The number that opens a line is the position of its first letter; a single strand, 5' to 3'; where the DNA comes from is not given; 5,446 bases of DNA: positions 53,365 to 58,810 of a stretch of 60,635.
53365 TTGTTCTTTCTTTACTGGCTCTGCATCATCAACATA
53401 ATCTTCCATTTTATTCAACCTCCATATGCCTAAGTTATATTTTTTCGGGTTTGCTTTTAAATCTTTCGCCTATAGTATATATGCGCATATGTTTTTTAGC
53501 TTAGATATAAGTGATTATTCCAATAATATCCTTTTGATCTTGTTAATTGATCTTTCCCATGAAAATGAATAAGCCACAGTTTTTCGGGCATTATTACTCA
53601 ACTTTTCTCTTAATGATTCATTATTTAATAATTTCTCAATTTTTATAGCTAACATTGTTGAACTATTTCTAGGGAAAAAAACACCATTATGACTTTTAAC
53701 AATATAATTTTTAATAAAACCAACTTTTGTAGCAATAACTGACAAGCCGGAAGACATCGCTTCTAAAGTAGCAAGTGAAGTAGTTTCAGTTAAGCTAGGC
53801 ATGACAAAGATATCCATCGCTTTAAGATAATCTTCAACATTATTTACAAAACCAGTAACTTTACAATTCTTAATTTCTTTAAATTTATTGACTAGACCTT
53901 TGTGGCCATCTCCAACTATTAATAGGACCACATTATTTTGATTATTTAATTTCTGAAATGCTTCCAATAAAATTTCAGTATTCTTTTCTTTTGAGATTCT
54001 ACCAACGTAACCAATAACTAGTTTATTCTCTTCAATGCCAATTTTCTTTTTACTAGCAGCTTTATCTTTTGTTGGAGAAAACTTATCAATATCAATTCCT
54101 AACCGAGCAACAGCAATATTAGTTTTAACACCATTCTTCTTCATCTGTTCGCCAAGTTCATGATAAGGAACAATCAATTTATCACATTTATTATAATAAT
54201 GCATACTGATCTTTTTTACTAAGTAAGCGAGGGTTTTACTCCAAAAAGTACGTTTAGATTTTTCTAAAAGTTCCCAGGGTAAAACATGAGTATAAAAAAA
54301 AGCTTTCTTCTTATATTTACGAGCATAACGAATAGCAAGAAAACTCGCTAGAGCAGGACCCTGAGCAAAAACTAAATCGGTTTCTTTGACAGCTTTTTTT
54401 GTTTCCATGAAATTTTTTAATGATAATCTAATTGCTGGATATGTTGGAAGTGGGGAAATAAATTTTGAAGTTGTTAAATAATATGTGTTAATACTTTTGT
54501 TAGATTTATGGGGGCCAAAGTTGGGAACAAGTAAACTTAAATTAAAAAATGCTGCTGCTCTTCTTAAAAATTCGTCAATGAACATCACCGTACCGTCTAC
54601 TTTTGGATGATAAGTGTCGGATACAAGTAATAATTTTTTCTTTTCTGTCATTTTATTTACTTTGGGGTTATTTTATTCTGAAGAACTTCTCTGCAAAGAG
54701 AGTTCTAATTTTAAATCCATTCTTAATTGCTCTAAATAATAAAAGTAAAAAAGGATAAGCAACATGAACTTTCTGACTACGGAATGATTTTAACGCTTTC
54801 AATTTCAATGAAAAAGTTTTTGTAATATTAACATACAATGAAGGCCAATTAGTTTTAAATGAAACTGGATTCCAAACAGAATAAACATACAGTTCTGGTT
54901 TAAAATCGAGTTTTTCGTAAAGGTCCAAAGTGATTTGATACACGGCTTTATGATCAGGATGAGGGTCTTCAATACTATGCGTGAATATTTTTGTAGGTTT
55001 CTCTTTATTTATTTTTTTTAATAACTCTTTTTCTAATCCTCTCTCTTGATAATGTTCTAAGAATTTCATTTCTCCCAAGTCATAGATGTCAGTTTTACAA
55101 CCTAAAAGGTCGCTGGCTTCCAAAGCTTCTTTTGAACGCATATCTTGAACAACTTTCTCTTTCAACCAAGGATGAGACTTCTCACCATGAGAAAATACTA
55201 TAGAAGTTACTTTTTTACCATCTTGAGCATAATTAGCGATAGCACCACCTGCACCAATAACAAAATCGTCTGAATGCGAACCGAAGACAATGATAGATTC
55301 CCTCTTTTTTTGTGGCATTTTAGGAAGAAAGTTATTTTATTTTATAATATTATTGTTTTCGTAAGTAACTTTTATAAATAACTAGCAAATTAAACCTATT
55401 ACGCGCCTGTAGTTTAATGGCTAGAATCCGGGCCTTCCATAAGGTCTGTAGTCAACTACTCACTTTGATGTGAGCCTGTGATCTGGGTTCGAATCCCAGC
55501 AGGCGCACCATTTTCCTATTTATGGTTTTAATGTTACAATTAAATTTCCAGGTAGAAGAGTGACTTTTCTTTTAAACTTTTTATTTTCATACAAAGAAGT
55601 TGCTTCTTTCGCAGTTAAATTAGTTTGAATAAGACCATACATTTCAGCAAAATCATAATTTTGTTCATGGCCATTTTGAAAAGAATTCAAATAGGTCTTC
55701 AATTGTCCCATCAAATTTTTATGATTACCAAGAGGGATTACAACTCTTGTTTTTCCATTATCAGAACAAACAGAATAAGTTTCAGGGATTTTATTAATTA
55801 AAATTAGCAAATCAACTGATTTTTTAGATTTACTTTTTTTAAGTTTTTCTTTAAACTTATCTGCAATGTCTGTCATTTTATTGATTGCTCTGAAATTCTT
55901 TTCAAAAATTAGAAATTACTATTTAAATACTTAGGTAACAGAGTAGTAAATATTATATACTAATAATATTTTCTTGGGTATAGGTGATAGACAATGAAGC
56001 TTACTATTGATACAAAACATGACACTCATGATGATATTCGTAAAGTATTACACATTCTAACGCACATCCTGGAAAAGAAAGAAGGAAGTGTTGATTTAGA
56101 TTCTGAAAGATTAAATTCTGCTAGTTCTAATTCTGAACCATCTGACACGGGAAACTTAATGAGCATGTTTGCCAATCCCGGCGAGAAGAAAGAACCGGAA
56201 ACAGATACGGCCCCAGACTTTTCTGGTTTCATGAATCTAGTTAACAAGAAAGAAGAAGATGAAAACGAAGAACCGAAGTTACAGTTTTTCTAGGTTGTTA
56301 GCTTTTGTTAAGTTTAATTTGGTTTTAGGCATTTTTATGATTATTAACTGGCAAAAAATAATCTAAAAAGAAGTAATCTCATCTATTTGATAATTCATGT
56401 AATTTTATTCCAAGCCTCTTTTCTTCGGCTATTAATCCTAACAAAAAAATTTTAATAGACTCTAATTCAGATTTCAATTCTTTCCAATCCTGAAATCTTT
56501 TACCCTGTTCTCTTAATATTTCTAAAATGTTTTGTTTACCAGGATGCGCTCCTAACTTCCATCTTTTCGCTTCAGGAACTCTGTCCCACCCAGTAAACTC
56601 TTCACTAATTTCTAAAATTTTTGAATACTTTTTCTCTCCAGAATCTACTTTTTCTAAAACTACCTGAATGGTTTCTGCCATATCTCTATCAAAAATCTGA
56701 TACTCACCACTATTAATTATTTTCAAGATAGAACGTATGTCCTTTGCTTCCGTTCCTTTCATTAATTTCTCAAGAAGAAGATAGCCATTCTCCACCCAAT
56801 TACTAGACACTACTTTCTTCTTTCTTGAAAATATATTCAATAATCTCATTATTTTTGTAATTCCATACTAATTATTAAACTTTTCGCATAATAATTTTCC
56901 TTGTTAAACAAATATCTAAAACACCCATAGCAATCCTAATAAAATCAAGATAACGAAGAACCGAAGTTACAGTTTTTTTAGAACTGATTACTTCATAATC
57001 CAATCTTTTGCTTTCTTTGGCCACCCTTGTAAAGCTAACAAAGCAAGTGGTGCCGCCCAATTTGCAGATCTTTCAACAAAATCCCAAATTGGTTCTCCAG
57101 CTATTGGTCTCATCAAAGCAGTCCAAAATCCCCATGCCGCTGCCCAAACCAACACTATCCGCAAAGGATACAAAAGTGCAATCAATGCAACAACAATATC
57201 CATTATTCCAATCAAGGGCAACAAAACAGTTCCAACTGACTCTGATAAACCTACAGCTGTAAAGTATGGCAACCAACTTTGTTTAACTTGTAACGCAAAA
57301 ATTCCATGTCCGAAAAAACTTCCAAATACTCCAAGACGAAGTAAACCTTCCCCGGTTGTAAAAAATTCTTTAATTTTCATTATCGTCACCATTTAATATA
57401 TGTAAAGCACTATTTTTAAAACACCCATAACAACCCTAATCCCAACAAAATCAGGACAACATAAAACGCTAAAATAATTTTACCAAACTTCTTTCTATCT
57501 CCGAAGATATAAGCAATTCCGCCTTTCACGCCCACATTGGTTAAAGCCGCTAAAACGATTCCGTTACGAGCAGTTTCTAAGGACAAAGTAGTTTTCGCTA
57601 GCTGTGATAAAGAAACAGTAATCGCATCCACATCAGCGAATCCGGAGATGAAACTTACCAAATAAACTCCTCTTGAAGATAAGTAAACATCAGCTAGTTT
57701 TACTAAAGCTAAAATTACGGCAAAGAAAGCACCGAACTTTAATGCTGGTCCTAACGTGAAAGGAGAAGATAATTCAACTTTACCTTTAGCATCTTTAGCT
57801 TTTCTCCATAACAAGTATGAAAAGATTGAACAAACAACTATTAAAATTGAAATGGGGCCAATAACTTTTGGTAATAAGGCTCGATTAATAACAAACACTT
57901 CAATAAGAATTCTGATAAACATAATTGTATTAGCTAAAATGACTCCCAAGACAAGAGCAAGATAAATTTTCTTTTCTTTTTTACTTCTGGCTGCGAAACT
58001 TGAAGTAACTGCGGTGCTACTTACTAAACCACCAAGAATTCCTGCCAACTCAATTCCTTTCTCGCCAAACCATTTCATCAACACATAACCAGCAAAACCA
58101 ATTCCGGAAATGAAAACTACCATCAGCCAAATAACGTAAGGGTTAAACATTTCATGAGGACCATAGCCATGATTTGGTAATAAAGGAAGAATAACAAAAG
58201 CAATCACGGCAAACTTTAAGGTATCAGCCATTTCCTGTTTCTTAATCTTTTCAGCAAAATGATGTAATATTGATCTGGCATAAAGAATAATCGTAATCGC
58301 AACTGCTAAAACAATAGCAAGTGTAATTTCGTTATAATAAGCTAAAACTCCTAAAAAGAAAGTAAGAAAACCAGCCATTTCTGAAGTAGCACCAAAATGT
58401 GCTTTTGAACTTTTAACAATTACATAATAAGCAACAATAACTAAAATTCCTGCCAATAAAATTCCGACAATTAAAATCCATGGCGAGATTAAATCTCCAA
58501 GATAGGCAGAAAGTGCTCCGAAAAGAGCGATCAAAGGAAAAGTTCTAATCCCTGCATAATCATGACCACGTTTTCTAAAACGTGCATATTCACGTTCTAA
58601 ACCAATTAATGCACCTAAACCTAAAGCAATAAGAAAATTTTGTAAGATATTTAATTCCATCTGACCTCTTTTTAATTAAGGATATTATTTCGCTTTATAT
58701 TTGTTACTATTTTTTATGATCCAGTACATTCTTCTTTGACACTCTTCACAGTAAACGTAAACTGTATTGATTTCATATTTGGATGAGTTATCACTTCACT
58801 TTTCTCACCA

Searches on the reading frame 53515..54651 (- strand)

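Call 63: search_protein_families(library=pfam, proteins=[window:53515-54651:-], max_evalue=0.0001)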
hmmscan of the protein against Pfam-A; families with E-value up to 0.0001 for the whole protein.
window:53515-54651:- (378 aa): 3 families
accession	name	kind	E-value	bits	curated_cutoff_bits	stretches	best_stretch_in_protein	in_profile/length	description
PF00534.26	Glycos_transf_1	-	1.6e-38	132.4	26.4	1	197-357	2-171/172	Glycosyl transferases group 1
PF13692.12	Glyco_trans_1_4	-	9.3e-33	113.9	27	1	212-344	3-142/142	Glycosyl transferases group 1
PF13439.12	Glyco_transf_4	-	8.4e-11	42.6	28.5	1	19-189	2-169/170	Glycosyltransferase Family 4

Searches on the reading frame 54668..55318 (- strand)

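Call 63: search_protein_families(library=pfam, proteins=[window:54668-55318:-], max_evalue=0.0001)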
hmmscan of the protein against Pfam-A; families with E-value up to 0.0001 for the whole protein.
window:54668-55318:- (216 aa): 1 family
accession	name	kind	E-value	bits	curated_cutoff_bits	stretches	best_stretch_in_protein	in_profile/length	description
PF02585.22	PIG-L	-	1.5e-21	77.7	28.2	1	11-132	2-127/129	GlcNAc-PI de-N-acetylase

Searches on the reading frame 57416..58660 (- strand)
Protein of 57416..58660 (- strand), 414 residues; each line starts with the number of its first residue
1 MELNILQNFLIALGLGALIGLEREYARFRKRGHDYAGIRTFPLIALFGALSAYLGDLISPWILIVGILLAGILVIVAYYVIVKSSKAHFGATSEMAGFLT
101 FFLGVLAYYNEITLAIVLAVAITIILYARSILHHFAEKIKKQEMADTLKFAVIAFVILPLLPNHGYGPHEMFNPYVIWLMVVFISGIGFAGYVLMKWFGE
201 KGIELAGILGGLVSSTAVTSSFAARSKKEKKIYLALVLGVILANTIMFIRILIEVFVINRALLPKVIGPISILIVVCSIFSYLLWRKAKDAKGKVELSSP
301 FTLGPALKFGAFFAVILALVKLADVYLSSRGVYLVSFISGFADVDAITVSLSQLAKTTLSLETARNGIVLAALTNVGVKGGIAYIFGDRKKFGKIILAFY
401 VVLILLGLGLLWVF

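Call 14: search_protein_families(library=pfam, proteins=[window:57416-58660:-], max_evalue=0.00001)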
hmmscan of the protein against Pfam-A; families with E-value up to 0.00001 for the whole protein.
window:57416-58660:- (414 aa): 2 families
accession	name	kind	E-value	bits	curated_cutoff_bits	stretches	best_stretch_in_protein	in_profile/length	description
PF13194.11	DUF4010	-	1.8e-65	221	30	1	182-387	1-210/210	Domain of unknown function (DUF4010)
PF02308.21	MgtC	-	5.1e-19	69.2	31.4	1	10-134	2-120/121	MgtC family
